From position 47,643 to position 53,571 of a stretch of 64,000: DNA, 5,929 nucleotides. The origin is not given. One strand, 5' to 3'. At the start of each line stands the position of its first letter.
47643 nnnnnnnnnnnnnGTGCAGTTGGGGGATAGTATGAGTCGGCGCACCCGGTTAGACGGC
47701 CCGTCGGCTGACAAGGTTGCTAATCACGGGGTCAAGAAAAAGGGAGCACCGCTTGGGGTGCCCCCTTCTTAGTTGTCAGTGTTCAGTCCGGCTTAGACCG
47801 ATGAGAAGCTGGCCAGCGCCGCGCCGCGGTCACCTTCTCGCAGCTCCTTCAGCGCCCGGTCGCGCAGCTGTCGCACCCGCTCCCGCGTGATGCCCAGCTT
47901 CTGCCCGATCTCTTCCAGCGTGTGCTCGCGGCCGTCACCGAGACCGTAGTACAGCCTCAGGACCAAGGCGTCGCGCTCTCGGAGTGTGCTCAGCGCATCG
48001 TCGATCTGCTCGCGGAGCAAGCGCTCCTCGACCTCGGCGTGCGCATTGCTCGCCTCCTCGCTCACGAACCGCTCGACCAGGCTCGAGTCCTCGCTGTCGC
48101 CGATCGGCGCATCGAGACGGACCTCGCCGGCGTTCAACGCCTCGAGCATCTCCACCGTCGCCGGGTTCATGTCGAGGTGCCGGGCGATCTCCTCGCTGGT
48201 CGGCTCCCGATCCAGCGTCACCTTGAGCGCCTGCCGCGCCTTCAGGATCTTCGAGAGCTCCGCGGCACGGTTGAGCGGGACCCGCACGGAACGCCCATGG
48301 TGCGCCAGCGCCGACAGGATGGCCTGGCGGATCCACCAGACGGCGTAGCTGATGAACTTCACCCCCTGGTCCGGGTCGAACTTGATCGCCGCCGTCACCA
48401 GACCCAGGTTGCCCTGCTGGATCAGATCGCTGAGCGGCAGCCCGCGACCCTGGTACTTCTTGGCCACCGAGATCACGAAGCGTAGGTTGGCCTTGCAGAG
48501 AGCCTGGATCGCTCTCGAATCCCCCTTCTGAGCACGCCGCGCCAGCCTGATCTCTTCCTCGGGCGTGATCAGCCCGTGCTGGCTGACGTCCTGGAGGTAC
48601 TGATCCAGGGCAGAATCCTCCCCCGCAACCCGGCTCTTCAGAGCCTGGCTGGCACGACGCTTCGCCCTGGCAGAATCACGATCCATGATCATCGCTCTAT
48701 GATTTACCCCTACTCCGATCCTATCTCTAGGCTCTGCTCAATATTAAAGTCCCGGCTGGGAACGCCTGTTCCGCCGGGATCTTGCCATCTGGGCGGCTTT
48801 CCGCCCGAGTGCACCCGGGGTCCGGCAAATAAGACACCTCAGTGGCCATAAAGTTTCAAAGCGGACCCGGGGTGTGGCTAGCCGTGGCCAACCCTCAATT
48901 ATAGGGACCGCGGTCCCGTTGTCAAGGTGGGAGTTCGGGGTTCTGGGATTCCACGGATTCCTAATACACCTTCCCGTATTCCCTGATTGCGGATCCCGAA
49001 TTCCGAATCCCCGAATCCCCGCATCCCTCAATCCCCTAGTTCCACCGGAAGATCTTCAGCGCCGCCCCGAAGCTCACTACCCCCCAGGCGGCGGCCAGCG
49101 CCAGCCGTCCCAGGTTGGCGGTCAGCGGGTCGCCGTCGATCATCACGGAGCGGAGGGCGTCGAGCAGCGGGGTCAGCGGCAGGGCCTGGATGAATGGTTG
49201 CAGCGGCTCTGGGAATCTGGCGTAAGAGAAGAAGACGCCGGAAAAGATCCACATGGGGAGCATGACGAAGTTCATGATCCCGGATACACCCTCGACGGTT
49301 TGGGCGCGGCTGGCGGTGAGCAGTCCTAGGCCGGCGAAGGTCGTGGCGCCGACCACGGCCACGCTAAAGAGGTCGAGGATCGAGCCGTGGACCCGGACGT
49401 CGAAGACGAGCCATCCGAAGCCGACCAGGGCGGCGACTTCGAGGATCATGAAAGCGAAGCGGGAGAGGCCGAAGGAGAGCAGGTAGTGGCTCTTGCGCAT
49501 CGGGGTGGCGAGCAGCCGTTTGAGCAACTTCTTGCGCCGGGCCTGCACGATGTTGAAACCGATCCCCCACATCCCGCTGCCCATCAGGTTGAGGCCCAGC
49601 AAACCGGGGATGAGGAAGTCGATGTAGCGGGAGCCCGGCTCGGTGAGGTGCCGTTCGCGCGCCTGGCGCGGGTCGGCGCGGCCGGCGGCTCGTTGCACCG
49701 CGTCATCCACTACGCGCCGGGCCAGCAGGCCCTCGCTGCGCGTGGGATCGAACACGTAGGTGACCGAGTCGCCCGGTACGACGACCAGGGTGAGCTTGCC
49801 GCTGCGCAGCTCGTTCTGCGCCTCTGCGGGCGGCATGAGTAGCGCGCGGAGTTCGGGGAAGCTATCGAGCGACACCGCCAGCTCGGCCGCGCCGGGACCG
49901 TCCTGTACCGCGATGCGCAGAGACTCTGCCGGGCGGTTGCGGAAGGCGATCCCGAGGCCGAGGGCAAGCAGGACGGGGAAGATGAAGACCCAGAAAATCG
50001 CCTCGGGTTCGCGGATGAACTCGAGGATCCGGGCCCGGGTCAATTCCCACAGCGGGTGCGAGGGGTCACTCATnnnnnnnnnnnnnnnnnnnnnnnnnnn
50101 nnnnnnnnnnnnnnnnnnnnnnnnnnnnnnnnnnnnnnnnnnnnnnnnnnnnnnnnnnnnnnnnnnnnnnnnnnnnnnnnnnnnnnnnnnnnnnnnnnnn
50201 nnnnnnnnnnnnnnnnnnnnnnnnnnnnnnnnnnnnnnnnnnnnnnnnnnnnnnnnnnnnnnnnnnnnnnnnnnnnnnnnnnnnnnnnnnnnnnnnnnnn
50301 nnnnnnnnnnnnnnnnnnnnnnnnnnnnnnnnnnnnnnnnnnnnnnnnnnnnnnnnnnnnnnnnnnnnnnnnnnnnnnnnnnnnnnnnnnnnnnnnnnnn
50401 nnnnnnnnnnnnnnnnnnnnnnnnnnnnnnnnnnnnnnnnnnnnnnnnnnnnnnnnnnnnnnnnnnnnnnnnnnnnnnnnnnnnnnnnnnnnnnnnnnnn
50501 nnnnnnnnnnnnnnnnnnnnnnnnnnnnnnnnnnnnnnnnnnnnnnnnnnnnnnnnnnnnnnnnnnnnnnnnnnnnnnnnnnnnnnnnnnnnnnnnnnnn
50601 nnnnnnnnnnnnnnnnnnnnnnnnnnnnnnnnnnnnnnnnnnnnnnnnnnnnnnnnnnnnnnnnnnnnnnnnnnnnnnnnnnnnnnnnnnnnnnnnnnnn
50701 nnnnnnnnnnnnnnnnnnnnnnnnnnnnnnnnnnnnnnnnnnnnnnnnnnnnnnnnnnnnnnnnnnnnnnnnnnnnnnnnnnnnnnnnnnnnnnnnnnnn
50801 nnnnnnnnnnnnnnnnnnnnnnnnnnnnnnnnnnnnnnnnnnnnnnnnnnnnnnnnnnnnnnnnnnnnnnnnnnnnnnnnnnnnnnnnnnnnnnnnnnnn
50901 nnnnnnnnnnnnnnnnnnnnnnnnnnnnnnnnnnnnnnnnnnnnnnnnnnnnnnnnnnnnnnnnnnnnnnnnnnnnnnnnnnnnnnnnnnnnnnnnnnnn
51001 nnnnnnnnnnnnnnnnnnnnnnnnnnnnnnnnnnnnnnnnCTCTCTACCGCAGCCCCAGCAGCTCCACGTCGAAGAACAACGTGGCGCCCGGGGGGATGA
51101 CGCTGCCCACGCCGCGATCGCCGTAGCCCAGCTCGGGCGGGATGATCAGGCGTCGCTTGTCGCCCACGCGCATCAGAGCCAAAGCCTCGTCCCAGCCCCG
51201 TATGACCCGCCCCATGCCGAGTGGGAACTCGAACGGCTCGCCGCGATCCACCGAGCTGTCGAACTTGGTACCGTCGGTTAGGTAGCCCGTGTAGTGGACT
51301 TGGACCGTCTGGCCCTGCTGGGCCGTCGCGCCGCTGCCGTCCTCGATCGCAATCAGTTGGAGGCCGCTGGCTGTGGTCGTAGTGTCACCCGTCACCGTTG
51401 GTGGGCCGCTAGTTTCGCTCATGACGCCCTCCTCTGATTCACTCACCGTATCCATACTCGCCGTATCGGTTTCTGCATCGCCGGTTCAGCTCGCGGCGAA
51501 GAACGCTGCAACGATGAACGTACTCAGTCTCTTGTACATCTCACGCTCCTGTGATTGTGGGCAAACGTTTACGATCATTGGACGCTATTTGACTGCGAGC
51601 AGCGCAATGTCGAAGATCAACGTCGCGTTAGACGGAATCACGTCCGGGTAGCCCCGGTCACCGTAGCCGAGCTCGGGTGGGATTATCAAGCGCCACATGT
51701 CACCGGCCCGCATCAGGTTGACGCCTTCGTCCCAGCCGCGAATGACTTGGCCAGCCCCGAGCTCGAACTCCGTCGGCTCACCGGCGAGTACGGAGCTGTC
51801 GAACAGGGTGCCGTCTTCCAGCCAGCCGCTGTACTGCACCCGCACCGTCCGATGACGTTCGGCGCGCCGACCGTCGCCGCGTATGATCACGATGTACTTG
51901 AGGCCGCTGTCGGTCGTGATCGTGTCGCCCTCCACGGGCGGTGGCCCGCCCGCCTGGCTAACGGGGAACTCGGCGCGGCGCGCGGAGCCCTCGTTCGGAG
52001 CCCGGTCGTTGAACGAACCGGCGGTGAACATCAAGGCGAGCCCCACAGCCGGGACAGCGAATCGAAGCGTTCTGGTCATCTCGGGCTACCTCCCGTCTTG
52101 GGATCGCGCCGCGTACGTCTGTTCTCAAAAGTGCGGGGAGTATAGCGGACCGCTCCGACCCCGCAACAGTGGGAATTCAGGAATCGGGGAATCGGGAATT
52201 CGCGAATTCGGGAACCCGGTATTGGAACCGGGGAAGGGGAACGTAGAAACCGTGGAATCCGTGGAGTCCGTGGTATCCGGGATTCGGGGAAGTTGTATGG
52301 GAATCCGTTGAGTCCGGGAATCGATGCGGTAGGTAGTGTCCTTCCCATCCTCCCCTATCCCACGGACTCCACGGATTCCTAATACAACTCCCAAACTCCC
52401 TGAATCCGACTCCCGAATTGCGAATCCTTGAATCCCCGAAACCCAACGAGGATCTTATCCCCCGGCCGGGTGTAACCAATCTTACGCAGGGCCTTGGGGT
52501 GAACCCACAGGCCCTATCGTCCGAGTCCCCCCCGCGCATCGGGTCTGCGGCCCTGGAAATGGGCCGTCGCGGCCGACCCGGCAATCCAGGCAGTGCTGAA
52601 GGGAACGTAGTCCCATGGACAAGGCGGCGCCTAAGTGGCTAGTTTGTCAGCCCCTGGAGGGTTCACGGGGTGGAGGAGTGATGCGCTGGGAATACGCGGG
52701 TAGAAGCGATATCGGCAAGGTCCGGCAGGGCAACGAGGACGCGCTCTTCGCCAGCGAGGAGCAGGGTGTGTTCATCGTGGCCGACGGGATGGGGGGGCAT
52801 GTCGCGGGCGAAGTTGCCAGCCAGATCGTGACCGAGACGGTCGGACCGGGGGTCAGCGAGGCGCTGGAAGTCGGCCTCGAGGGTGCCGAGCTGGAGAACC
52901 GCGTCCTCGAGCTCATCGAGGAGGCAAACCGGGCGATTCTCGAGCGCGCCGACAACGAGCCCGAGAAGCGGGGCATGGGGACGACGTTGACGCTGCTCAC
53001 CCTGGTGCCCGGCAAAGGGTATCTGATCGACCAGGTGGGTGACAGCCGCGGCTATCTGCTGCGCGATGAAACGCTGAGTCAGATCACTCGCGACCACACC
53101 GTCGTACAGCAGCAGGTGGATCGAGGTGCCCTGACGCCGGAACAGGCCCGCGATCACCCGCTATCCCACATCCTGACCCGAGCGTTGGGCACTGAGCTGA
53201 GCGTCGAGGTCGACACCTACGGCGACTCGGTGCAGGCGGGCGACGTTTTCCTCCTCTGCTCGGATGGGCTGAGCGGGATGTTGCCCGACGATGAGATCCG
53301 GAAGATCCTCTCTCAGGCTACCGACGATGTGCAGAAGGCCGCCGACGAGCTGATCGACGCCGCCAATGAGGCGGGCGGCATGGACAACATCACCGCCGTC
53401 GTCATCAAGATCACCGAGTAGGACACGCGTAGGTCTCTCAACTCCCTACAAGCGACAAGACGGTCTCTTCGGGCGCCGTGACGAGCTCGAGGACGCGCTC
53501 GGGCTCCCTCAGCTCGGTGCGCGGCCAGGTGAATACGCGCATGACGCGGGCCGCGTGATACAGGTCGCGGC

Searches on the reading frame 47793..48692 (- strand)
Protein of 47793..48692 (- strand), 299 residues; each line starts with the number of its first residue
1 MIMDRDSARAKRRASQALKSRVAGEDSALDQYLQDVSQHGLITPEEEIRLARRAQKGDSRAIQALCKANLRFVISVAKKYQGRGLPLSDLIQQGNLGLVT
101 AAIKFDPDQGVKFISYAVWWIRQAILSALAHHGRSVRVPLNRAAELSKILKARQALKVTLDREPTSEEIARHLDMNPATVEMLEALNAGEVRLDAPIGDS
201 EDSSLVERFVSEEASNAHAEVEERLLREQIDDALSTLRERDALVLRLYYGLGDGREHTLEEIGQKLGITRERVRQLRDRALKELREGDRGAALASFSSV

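Call 15: search_protein_families(library=pfam, proteins=[window:47793-48692:-])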
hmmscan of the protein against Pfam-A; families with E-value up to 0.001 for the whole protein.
window:47793-48692:- (299 aa): 6 families
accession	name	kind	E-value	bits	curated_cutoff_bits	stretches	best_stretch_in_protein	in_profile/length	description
PF04542.20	Sigma70_r2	-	1.8e-18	66.5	24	1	67-134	3-70/71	Sigma-70 region 2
PF04545.22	Sigma70_r4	-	2.3e-16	59.5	24.1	1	233-286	1-50/50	Sigma-70, region 4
PF04539.22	Sigma70_r3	-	8.1e-15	55.1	25.3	1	145-207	2-64/78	Sigma-70 region 3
PF00140.25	Sigma70_r1_2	-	1.1e-10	41.8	22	1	28-59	2-33/34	Sigma-70 factor, region 1.2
PF08281.18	Sigma70_r4_2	-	2.6e-06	27.4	25.7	1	227-284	1-54/54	Sigma-70, region 4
PF13518.12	HTH_28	-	0.00037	21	25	0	257-280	13-36/52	Helix-turn-helix domain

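Call 17: find_encoding_contigs(protein=window:47793-48692:-, flank=10000, max_places=6)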
Protein window:47793-48692:- (299 aa): no gene with exactly this product is on record in the collection.

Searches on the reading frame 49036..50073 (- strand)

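Call 15: search_protein_families(library=pfam, proteins=[window:49036-50073:-])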
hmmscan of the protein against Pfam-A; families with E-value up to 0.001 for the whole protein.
window:49036-50073:- (345 aa): 2 families
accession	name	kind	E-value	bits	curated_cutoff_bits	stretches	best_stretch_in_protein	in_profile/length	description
PF12698.13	ABC2_membrane_3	-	1.2e-25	90.8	31.6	1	26-339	4-346/347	ABC-2 family transporter protein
PF01061.29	ABC2_membrane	-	1.2e-25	90.8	26.9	1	153-311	51-210/211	ABC-2 type transporter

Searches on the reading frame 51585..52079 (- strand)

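Call 15: search_protein_families(library=pfam, proteins=[window:51585-52079:-])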
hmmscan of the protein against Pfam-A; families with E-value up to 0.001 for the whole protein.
window:51585-52079:- (164 aa): 1 family
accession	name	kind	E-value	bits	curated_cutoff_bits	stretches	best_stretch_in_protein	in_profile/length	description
PF00254.34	FKBP_C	-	1.3e-32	112.4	21.1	1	71-161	3-94/94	FKBP-type peptidyl-prolyl cis-trans isomerase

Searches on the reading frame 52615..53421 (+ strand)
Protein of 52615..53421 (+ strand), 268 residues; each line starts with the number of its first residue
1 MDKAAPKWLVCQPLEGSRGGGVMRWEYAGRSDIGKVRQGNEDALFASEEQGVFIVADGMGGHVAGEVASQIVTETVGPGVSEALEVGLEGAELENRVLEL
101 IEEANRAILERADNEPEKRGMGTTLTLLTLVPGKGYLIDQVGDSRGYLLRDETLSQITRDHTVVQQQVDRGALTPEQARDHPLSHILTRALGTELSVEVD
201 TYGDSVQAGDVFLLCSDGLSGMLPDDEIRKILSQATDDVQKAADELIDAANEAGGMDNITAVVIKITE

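Call 15: search_protein_families(library=pfam, proteins=[window:52615-53421:+])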
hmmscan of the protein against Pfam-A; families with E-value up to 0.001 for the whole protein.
window:52615-53421:+ (268 aa): 3 families
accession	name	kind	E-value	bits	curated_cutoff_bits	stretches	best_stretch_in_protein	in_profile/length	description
PF13672.11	PP2C_2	-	4.7e-14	52.9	24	1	37-227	9-182/209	Protein phosphatase 2C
PF00481.26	PP2C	-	3.3e-10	40.5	20.3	1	47-165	31-144/255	Protein phosphatase 2C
PF07228.17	SpoIIE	-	2e-05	25.1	25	0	89-266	39-191/192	Stage II sporulation protein E (SpoIIE)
